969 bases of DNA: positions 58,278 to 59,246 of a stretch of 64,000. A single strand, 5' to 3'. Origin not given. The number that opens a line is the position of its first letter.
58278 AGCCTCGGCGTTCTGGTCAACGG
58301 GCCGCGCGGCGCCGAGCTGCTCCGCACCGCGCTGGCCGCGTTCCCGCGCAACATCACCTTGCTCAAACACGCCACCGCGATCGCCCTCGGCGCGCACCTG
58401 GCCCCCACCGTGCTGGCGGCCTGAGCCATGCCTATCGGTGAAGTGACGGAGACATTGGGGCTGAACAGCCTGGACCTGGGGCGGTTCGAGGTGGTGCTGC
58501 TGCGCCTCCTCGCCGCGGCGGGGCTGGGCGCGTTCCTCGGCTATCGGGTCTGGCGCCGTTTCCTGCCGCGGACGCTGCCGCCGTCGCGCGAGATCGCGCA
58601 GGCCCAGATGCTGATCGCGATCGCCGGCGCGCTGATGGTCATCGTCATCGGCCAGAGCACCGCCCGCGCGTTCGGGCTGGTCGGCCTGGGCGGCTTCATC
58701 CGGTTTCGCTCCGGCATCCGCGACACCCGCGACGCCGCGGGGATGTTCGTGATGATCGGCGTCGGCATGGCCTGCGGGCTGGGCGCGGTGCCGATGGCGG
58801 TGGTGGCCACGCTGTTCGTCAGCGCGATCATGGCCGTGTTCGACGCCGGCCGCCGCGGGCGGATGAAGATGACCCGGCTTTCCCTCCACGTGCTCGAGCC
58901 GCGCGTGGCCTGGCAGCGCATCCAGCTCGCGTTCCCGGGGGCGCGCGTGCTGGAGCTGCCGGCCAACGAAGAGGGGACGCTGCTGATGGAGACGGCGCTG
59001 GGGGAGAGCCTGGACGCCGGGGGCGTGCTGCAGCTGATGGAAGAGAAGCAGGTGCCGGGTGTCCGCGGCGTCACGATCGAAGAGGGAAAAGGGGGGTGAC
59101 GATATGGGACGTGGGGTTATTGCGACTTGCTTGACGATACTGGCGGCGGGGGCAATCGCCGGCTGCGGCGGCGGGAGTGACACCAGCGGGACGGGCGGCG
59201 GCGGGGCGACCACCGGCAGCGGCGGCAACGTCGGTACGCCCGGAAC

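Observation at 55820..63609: Seven-gene co-directional operon around the uncharacterised VTC / DUF4956 / CotH-kinase triad, expanded with envelope components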

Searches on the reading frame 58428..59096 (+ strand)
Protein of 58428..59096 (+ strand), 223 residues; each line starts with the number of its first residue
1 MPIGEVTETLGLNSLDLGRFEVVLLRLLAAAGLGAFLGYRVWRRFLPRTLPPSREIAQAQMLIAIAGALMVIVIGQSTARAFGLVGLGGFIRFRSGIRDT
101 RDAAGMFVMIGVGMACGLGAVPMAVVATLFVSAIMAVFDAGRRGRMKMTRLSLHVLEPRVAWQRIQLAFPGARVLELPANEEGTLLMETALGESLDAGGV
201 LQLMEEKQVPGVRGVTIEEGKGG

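Call 5: search_protein_families(library=pfam, max_evalue=0.01, proteins=[window:58428-59096:+])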
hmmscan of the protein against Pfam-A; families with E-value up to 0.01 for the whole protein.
window:58428-59096:+ (223 aa): 3 families
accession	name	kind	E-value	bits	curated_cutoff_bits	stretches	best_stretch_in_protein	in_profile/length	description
PF16316.10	DUF4956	-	3.5e-10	40.3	30.6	1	53-144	19-115/169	Domain of unknown function (DUF4956)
PF02308.21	MgtC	-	3.2e-05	24.7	31.4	1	57-139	24-116/121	MgtC family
PF11299.13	DUF3100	-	0.009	15.9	27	0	6-83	2-73/235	Protein of unknown function (DUF3100)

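Call 21: find_homologous_proteins(query=window:58428-59096:+, max_evalue=0.00001)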
Query window:58428-59096:+ (223 aa): 844 proteins with E <= 0.00001 among 5325 candidates; the best 120 are listed.
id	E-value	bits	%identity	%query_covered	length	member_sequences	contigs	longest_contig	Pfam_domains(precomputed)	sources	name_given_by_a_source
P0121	7.3e-134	462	100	100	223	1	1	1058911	PF16316.11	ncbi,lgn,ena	-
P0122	1.6e-127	441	96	100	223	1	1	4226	PF16316.11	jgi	jgi:hypothetical protein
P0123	1.1e-120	419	90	100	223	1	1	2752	PF16316.11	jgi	jgi:hypothetical protein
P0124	1.4e-120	419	90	100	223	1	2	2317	PF16316.11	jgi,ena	-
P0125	6.6e-118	410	87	100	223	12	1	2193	PF16316.11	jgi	jgi:hypothetical protein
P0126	2.3e-113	395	86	100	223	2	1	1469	PF16316.11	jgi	jgi:hypothetical protein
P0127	9.4e-111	387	84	100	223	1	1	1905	PF16316.11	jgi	jgi:hypothetical protein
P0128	1.3e-94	334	72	96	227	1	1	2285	PF16316.11,PF02308.22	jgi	-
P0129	2.3e-94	333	70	100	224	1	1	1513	PF16316.11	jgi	jgi:hypothetical protein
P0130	3.1e-94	333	72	96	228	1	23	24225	PF16316.11,PF02308.22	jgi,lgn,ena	jgi:hypothetical protein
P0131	3.7e-94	332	72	96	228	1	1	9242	PF16316.11,PF02308.22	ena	-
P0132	4.1e-94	332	72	96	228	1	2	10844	PF16316.11,PF02308.22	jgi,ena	-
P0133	5.3e-94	332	72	96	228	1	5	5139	PF16316.11,PF02308.22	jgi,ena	-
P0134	6.0e-94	332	71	96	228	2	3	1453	PF16316.11,PF02308.22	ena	-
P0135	6.3e-94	332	71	96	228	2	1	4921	PF16316.11,PF02308.22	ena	-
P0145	3.1e-93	329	70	97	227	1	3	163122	PF16316.11,PF02308.22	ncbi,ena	-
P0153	7.7e-93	328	69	97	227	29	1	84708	PF16316.11,PF02308.22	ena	-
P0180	1.3e-89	317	67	98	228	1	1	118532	PF16316.11,PF02308.22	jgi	jgi:uncharacterized membrane protein YhiD involved in acid resistance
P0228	1.3e-86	308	66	98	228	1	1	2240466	PF16316.11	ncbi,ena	-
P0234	2.2e-86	307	65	98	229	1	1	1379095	PF16316.11,PF02308.22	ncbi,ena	-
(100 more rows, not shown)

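Call 22: find_encoding_contigs(protein=P0145, flank=10000, max_places=2)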
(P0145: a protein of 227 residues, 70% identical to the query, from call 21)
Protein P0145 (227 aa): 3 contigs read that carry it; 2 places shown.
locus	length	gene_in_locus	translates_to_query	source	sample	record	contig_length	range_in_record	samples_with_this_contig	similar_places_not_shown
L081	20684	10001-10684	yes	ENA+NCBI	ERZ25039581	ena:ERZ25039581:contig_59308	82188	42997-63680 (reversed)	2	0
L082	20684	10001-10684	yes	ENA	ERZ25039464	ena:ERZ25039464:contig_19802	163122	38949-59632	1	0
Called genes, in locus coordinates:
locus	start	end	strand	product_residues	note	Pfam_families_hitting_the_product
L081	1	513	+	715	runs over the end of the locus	PF04257:RecC_N, PF27451:RecC_4th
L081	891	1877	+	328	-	-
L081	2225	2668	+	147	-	-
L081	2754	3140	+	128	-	PF00580:UvrD-helicase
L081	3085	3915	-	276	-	-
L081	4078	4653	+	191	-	-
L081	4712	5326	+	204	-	-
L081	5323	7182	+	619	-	PF00580:UvrD-helicase (faint), PF13086:AAA_11 (weak), PF13245:AAA_19, PF13604:AAA_30, PF01443:Viral_helicase1 (faint), PF05127:NAT10_TcmA_helicase (weak), PF18335:SH3_13 (weak), PF13538:UvrD_C_2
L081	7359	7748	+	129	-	PF09359:VTC (weak)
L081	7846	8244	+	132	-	PF09359:VTC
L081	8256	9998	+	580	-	PF02223:Thymidylate_kin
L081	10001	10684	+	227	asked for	PF02308:MgtC (weak), PF16316:DUF4956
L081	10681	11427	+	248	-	-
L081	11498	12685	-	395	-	PF25917:BSH_RND (faint), PF25919:BSH_CusB (faint), PF25973:BSH_CzcB, PF25984:BSH_YknX (faint), PF25944:Beta-barrel_RND (faint), PF25954:Beta-barrel_RND_2, PF25975:CzcB_C (weak), PF25989:YknX_C (weak)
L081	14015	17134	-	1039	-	PF00873:ACR_tran, PF03176:MMPL (weak)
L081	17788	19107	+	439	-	PF01095:Pectinesterase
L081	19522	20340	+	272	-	-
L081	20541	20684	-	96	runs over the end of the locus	PF02518:HATPase_c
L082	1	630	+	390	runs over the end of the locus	PF27451:RecC_4th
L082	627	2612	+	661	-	-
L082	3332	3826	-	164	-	-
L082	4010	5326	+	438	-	PF13361:UvrD_C, PF13538:UvrD_C_2 (faint), PF12705:PDDEXK_1 (weak)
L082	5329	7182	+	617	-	PF00580:UvrD-helicase (faint), PF13086:AAA_11 (weak), PF13245:AAA_19, PF13604:AAA_30, PF01443:Viral_helicase1 (faint), PF05127:NAT10_TcmA_helicase (weak), PF18335:SH3_13 (weak), PF13538:UvrD_C_2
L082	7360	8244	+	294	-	PF09359:VTC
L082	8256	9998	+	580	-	PF02223:Thymidylate_kin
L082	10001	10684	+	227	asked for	PF02308:MgtC (weak), PF16316:DUF4956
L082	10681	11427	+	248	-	-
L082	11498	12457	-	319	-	PF25917:BSH_RND (faint), PF25919:BSH_CusB (weak), PF25973:BSH_CzcB, PF25984:BSH_YknX (weak), PF25944:Beta-barrel_RND (weak), PF25954:Beta-barrel_RND_2, PF25975:CzcB_C (weak), PF25989:YknX_C (weak)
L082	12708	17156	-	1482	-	PF00873:ACR_tran, PF02321:OEP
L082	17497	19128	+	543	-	PF01095:Pectinesterase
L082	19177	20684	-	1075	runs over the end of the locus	PF02743:dCache_1 (weak), PF00512:HisKA (weak), PF00072:Response_reg, PF00158:Sigma54_activat, PF14532:Sigma54_activ_2, PF07728:AAA_5, PF25601:AAA_lid_14, PF02954:HTH_8, +1 more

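Call 23: find_encoding_contigs(protein=P0228, flank=10000, max_places=2)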
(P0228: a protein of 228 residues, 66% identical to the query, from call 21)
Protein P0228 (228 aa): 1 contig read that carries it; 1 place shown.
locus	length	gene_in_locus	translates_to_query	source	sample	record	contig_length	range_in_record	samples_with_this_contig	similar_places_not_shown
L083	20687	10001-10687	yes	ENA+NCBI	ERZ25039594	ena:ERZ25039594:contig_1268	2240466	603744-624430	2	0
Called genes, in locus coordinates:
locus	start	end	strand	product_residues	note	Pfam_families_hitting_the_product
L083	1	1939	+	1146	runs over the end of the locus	PF04257:RecC_N, PF27451:RecC_4th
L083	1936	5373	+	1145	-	PF00580:UvrD-helicase, PF01443:Viral_helicase1 (faint), PF13245:AAA_19, PF13361:UvrD_C, PF13538:UvrD_C_2 (faint), PF12705:PDDEXK_1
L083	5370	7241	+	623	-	PF00580:UvrD-helicase (weak), PF13086:AAA_11 (faint), PF13245:AAA_19, PF13604:AAA_30, PF01443:Viral_helicase1 (faint), PF13538:UvrD_C_2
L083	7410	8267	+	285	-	PF09359:VTC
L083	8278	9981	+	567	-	PF02223:Thymidylate_kin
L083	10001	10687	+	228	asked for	PF16316:DUF4956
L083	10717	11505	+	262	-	-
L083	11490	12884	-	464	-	PF00072:Response_reg, PF00158:Sigma54_activat, PF14532:Sigma54_activ_2, PF00004:AAA (weak), PF07728:AAA_5, PF25601:AAA_lid_14, PF02954:HTH_8 (weak)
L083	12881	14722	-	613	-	PF02743:dCache_1 (weak), PF00512:HisKA, PF02518:HATPase_c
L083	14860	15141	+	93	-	-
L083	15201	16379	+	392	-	-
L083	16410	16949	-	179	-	PF13428:TPR_14 (faint)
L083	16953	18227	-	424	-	PF02156:Glyco_hydro_26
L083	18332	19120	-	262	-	-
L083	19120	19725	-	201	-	PF04542:Sigma70_r2, PF08281:Sigma70_r4_2 (weak)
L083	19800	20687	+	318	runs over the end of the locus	-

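Call 24: find_encoding_contigs(protein=P0180, flank=10000, max_places=2)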
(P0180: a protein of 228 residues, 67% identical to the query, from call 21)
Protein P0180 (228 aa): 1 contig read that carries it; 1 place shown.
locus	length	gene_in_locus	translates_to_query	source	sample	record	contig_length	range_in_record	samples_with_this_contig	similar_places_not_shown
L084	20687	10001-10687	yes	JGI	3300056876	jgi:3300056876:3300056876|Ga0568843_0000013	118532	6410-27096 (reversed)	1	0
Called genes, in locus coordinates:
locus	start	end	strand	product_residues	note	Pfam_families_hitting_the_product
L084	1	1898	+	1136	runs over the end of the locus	PF04257:RecC_N, PF27451:RecC_4th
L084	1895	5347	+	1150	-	PF00580:UvrD-helicase, PF01443:Viral_helicase1 (faint), PF13245:AAA_19, PF13361:UvrD_C, PF13538:UvrD_C_2 (faint), PF12705:PDDEXK_1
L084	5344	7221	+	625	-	PF00580:UvrD-helicase (faint), PF13086:AAA_11 (faint), PF13245:AAA_19, PF13604:AAA_30, PF01443:Viral_helicase1 (faint), PF05127:NAT10_TcmA_helicase (weak), PF18335:SH3_13 (weak), PF13538:UvrD_C_2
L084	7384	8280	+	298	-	PF09359:VTC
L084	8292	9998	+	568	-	PF02223:Thymidylate_kin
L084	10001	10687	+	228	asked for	PF02308:MgtC (weak), PF16316:DUF4956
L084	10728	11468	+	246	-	-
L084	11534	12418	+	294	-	-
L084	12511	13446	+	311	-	-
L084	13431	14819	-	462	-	PF00072:Response_reg, PF00158:Sigma54_activat, PF14532:Sigma54_activ_2, PF00004:AAA (weak), PF07728:AAA_5, PF25601:AAA_lid_14, PF02954:HTH_8 (weak)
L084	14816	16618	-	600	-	PF02743:dCache_1, PF00512:HisKA, PF02518:HATPase_c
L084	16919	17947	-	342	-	-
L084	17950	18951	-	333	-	PF01370:Epimerase, PF13460:NAD_binding_10 (weak), PF16363:GDP_Man_Dehyd (weak)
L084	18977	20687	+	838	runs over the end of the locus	PF00133:tRNA-synt_1, PF09334:tRNA-synt_1g, PF13603:tRNA-synt_1_2, PF08264:Anticodon_1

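Call 33: find_encoding_contigs(protein=P0234, flank=10000, max_places=2)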
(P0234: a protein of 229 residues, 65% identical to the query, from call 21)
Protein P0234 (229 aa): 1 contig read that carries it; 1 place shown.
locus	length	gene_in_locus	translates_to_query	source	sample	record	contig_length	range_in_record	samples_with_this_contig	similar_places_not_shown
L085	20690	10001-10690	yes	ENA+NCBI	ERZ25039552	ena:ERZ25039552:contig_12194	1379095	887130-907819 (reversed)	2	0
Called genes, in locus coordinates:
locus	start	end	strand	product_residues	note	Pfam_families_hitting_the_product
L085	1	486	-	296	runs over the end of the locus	-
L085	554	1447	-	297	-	-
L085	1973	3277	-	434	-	-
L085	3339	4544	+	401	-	PF13361:UvrD_C, PF13538:UvrD_C_2 (faint)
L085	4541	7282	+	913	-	PF12705:PDDEXK_1 (weak), PF00580:UvrD-helicase (faint), PF13086:AAA_11 (faint), PF13245:AAA_19, PF13604:AAA_30, PF01443:Viral_helicase1 (faint), PF18335:SH3_13 (weak), PF13538:UvrD_C_2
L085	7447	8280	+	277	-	PF09359:VTC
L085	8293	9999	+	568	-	PF02223:Thymidylate_kin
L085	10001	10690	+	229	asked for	PF02308:MgtC (weak), PF16316:DUF4956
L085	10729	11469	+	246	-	-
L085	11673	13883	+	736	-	PF00989:PAS, PF08448:PAS_4 (weak), PF13426:PAS_9 (weak), PF08448:PAS_4, PF08447:PAS_3, PF00512:HisKA, PF02518:HATPase_c, PF00072:Response_reg, +3 more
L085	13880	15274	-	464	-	PF00072:Response_reg, PF00158:Sigma54_activat, PF14532:Sigma54_activ_2, PF00004:AAA (weak), PF07728:AAA_5, PF25601:AAA_lid_14, PF02954:HTH_8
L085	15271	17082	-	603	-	PF02743:dCache_1, PF00512:HisKA, PF02518:HATPase_c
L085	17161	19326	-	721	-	-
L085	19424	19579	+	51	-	-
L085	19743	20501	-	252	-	-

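Call 34: find_encoding_contigs(protein=P0153, flank=10000, max_places=2)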
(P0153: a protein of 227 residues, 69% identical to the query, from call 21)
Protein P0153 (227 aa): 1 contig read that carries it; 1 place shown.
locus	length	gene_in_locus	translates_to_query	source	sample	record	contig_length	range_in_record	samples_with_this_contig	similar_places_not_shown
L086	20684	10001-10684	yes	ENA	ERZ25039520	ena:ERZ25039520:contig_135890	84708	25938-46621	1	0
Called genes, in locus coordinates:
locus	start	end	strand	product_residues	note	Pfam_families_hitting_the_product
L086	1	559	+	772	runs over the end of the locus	PF04257:RecC_N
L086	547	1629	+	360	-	-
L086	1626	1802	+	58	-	-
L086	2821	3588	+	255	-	PF00580:UvrD-helicase, PF13245:AAA_19 (weak)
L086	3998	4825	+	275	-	PF13361:UvrD_C (weak)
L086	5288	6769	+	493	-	PF13086:AAA_11 (faint), PF13245:AAA_19, PF13604:AAA_30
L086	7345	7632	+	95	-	-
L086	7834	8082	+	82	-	-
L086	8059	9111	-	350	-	-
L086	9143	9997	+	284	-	-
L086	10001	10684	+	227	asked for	PF02308:MgtC (weak), PF16316:DUF4956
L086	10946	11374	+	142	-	-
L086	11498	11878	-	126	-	PF25944:Beta-barrel_RND (weak), PF25954:Beta-barrel_RND_2, PF25975:CzcB_C (weak), PF25989:YknX_C (weak)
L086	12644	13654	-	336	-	PF02321:OEP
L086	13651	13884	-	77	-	-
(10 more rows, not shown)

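Call 35: search_protein_families(library=ncbifam, max_evalue=0.01, proteins=[window:58428-59096:+])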
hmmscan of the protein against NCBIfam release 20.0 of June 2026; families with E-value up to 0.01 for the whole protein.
window:58428-59096:+ (223 aa): 0 families

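Call 43: find_related_loci(query=A2, collection=metagenome_contigs, flank=10000)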
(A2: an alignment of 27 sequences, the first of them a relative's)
Query A2 (223 aa) in metagenome_contigs; peptide patterns used: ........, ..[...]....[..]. (x = any residue, [..] = any of these).
357 stretches matched a pattern; 135 encode a relative of the query (tblastn E <= 1e-3); the best 80 are kept; 80 distinct loci.
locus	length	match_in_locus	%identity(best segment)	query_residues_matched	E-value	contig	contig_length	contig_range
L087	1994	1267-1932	89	1-222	1e-136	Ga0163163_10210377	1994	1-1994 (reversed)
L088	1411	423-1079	90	1-219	7e-125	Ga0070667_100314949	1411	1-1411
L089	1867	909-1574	68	6-223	3e-104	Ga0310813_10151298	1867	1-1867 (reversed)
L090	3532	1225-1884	69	9-223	2e-98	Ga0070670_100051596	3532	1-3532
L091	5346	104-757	70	9-223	3e-97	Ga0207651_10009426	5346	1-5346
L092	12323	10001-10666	66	6-223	8e-97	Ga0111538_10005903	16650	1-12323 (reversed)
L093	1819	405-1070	67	6-223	2e-102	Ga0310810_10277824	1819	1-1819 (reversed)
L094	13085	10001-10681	69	2-223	2e-96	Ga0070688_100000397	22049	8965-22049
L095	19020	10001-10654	72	10-223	2e-96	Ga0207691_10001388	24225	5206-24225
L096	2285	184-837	72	10-223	3e-100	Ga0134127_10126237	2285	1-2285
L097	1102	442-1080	68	15-223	9e-105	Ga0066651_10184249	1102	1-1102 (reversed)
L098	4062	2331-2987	71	9-223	2e-96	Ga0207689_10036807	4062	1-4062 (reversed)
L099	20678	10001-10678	68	2-223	3e-96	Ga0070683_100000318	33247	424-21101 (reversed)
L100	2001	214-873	66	8-223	1e-100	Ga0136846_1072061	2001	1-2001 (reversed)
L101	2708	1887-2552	66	6-223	1e-98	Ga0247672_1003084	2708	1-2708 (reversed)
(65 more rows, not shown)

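Call 46: search_dna_similar(query=window:58428-59096:+, collection=plasmids, mode=protein, max_evalue=0.001, max_rows=25)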
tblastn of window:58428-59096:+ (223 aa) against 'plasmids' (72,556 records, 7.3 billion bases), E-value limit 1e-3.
Records with a match: 4; places in all: 4; records where one place covers at least 80% of the query: 0.
Best place of each record, by identity: <60% 4.
By first word of the organism name: Hymenobacter 1; Nonomuraea 1; Paenibacillus 1; Planococcus 1.
By predicted mobility (MOB-suite, as given by PLSDB): non-mobilizable 4.
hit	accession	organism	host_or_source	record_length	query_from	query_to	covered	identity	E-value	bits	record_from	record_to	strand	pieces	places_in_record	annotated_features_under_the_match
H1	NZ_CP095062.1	Hymenobacter volaticus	single cell,air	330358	53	217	74%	23.7%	9e-5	50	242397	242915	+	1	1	DUF4956 domain-containing protein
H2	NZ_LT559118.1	Nonomuraea gerenzanensis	-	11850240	44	137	42%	37.2%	1e-8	61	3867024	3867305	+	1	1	none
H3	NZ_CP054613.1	Paenibacillus cellulosilyticus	cell culture,soil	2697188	68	164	43%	33.7%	2e-7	58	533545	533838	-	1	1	none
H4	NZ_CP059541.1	Planococcus maritimus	single cell,shrimp paste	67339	53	137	38%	36.5%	8e-9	62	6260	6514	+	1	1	DUF4956 domain-containing protein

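Call 47: get_annotated_region(hit=H1, flank=7000)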
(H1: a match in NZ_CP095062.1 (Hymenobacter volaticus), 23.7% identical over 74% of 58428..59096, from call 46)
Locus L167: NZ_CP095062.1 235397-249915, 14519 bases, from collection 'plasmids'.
description: Hymenobacter volaticus strain 5420 S-77 plasmid unnamed1, complete sequence
organism: Hymenobacter volaticus (NCBI taxid 2932254)
taxonomy: Bacteria; Bacteroidota; Cytophagia; Cytophagales; Hymenobacteraceae; Hymenobacter; Hymenobacter volaticus
host: -; source: single cell,air; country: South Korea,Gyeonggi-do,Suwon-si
typing (MOB-suite, as given by PLSDB): non-mobilizable
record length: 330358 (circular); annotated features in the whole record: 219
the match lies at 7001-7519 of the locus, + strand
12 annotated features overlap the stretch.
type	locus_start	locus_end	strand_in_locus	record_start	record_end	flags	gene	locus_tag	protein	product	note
CDS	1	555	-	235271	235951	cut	-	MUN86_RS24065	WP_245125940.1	response regulator transcription factor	GO:0000160 - phosphorelay signal transduction system [Evidence IEA]; GO:0006355 - regulation of DNA-templated ...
CDS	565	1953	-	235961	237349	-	-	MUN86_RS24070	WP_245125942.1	HAMP domain-containing sensor histidine kinase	GO:0007165 - signal transduction [Evidence IEA]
CDS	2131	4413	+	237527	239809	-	-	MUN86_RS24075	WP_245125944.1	DUF2723 domain-containing protein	-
CDS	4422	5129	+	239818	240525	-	-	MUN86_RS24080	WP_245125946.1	hypothetical protein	-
CDS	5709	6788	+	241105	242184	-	-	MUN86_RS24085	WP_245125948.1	hypothetical protein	-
CDS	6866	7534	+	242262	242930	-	-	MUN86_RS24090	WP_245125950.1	DUF4956 domain-containing protein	-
CDS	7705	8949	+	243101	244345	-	-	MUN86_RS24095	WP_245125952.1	TolC family protein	GO:0055085 - transmembrane transport [Evidence IEA]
CDS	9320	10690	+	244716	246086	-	-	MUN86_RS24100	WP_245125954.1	T9SS type A sorting domain-containing protein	-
CDS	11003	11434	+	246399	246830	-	-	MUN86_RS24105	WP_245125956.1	hypothetical protein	-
CDS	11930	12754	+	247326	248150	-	-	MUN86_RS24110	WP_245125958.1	sugar-binding domain-containing protein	-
CDS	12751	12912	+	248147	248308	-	-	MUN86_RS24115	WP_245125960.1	hypothetical protein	-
CDS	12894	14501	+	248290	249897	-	-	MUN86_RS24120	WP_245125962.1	glycoside hydrolase family 2 protein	-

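Call 48: get_annotated_region(hit=H4, flank=7000)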
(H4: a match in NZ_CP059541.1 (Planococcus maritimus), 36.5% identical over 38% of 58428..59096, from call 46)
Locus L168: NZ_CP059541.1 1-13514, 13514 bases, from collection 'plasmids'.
description: Planococcus maritimus strain XJ11 plasmid unnamed1, complete sequence
organism: Planococcus maritimus (NCBI taxid 192421)
taxonomy: Bacteria; Bacillota; Bacilli; Bacillales; Planococcaceae; Planococcus; Planococcus maritimus
host: -; source: single cell,shrimp paste; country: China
typing (MOB-suite, as given by PLSDB): non-mobilizable
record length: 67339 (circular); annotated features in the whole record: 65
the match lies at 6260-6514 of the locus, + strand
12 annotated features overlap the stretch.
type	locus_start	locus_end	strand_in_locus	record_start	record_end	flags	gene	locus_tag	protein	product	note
CDS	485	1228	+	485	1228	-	-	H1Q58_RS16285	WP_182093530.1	hypothetical protein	-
CDS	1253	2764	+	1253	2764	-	-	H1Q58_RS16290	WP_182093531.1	hypothetical protein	-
CDS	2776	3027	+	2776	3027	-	-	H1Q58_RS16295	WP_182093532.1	AbrB/MazE/SpoVT family DNA-binding domain-containing protein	-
CDS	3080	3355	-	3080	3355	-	-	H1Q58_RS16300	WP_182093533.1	AbrB/MazE/SpoVT family DNA-binding domain-containing protein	-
CDS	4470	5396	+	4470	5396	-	-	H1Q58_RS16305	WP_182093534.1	hypothetical protein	-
CDS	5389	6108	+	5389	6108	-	-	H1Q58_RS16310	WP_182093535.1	polyphosphate polymerase domain-containing protein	-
CDS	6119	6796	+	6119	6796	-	-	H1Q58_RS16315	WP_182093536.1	DUF4956 domain-containing protein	-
CDS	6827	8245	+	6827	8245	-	-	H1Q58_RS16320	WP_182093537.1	CotH kinase family protein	-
CDS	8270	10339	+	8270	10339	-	-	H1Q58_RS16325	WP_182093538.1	hypothetical protein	-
CDS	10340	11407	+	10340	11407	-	-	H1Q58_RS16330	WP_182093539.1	HEAT repeat domain-containing protein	-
CDS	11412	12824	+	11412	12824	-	-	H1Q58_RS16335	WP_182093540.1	glycosyltransferase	-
CDS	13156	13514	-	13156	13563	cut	-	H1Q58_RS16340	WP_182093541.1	hypothetical protein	-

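Call 49: search_protein_families(library=pfam, max_evalue=0.01, proteins=[L168:4470-5393:+, L168:5389-6105:+, L168:6119-6793:+, L168:6827-8242:+, L168:8270-10336:+, L168:10340-11404:+, L168:11412-12821:+, L167:5709-6785:+, L167:4422-5126:+])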
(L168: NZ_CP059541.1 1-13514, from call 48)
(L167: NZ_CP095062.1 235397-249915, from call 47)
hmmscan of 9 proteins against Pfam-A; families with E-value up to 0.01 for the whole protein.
L168:4470-5393:+ (308 aa): 1 family
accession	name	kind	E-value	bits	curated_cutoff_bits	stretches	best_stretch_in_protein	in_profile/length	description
PF01261.30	AP_endonuc_2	-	2.2e-05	24.7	31.1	1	176-296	29-125/249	Xylose isomerase-like TIM barrel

L168:5389-6105:+ (239 aa): 1 family
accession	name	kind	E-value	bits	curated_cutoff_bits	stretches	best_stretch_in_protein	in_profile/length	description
PF09359.15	VTC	-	2e-43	149.1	23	1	6-232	2-232/235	VTC domain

L168:6119-6793:+ (225 aa): 2 families
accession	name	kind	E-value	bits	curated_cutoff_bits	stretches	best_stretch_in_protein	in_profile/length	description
PF16316.10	DUF4956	-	6.7e-15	55.7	30.6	1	32-133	5-107/169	Domain of unknown function (DUF4956)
PF02308.21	MgtC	-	2.2e-05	25.2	31.4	1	22-137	26-119/121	MgtC family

L168:6827-8242:+ (472 aa): 1 family
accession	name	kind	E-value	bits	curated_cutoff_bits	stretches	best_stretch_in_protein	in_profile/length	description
PF08757.17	CotH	-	5.9e-62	210.5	23.8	1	101-450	1-322/322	CotH kinase protein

L168:8270-10336:+ (689 aa): 0 families

L168:10340-11404:+ (355 aa): 4 families
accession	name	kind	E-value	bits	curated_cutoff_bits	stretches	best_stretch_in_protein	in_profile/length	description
PF13646.12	HEAT_2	-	3.3e-12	47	27.7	1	248-321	13-87/88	HEAT repeats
PF02985.28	HEAT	-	2.1e-07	31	23.5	0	300-326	3-29/31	HEAT repeat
PF12717.13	Cnd1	-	0.00014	22.4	26.4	0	296-334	20-56/162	non-SMC mitotic condensation complex subunit 1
PF24714.1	TOR1L1_N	-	0.0061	16.4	43.3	0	255-333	176-247/281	TORTIFOLIA1 N-terminal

L168:11412-12821:+ (470 aa): 7 families
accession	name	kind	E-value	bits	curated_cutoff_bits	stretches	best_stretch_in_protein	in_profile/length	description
PF00535.33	Glycos_transf_2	-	2.7e-27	96.2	23.3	2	60-104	1-45/168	Glycosyl transferase family 2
PF13641.12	Glyco_tranf_2_3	-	1e-22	81.7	27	2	130-323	51-228/230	Glycosyltransferase like family 2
PF13632.12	Glyco_trans_2_3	-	3.6e-16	60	27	1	164-397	1-196/198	Glycosyl transferase family group 2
PF03142.21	Chitin_synth_2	-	5.4e-13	48.9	27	1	155-397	195-444/527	Chitin synthase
PF10111.15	Glyco_tranf_2_2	-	7.7e-07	29.3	27.3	0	126-289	46-205/276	Glycosyltransferase like family 2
PF13506.12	Glyco_transf_21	-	2.6e-05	24.2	21.7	1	153-322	22-172/174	Glycosyl transferase family 21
PF13704.12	Glyco_tranf_2_4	-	0.0033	18.3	27.5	0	67-177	2-87/98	Glycosyl transferase family 2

L167:5709-6785:+ (359 aa): 0 families

L167:4422-5126:+ (235 aa): 0 families
